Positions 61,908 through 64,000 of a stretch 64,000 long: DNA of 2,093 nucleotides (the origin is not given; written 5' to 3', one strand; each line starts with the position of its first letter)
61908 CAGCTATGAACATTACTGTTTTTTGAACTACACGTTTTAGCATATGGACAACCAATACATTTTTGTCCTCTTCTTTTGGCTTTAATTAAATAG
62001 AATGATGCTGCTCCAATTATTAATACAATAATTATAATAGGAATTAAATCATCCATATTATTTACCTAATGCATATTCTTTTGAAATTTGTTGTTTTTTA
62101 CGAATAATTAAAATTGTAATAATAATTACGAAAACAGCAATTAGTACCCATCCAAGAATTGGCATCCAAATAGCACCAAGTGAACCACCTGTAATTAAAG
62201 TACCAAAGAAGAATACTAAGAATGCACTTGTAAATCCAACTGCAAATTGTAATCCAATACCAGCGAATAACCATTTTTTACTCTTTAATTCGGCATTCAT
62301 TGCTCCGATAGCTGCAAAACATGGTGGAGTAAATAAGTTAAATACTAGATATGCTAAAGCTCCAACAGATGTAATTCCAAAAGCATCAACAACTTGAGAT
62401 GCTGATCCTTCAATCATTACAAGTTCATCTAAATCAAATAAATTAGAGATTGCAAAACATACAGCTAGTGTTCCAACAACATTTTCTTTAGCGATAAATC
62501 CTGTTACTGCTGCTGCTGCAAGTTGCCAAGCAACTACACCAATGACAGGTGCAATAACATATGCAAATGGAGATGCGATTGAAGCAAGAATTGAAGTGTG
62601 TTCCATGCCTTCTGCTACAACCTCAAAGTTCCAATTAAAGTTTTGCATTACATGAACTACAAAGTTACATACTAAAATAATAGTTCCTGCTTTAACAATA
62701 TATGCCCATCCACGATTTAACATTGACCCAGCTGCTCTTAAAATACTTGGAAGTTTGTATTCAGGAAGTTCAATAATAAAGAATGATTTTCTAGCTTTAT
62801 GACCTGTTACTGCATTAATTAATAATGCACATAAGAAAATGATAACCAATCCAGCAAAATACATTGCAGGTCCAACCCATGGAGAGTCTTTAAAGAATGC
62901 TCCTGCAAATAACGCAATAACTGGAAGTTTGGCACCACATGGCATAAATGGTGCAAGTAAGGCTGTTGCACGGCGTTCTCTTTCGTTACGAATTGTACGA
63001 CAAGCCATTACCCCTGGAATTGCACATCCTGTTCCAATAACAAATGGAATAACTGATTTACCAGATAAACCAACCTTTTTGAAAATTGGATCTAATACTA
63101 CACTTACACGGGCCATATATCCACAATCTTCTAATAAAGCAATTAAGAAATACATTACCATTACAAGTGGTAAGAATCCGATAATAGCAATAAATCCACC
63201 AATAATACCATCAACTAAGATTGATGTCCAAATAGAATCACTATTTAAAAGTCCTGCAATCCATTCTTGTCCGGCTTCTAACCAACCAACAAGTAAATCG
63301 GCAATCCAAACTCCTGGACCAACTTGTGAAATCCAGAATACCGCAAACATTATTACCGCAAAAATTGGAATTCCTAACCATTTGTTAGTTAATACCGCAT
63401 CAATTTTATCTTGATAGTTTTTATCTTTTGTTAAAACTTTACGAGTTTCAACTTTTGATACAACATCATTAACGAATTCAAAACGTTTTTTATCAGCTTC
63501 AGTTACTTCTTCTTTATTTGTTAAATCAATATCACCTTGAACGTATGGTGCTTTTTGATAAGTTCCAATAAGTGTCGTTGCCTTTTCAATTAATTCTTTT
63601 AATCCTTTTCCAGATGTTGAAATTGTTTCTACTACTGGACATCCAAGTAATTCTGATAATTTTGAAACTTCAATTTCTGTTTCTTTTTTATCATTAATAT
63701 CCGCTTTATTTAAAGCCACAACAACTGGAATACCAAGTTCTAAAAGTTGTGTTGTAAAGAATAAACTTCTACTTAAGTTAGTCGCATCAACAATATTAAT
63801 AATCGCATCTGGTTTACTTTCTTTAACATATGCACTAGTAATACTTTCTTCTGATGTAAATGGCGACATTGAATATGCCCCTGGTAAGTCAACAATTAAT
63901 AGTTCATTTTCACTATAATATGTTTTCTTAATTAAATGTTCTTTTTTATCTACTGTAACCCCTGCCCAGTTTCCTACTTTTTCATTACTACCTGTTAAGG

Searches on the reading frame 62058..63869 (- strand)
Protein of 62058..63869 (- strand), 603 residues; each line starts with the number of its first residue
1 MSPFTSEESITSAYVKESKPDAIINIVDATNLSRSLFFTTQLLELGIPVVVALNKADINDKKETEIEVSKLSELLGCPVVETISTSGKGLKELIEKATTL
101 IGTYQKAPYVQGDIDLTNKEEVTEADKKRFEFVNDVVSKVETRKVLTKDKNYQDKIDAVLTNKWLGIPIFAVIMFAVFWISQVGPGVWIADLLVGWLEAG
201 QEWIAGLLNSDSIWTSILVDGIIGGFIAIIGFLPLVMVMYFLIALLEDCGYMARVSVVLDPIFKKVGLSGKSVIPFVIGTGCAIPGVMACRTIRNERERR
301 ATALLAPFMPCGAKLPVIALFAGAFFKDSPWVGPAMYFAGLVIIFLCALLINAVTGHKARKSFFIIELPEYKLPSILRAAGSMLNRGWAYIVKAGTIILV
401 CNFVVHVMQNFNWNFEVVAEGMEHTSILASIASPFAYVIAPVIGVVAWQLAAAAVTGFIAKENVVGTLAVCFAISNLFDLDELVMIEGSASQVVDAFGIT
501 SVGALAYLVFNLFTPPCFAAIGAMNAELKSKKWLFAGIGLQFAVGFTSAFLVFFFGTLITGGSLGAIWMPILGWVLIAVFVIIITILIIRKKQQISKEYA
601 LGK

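Call 22: search_protein_families(library=ncbifam, proteins=[window:62058-63869:-], max_evalue=0.001)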
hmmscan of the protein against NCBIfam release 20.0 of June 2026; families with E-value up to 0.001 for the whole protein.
window:62058-63869:- (603 aa): 2 families
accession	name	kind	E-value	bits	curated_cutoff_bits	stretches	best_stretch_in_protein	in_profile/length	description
TIGR00437.1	feoB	equivalog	2.5e-107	360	315.65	2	129-527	213-594/594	ferrous iron transport protein B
NF007105.0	PRK09554.1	equivalog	1.5e-89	301.1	683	2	127-477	246-597/772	Fe(2+) transporter permease subunit FeoB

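Call 66: find_encoding_contigs(protein=window:62058-63869:-, flank=10000, max_places=4)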
Protein window:62058-63869:- (603 aa): no gene with exactly this product is on record in the collection.
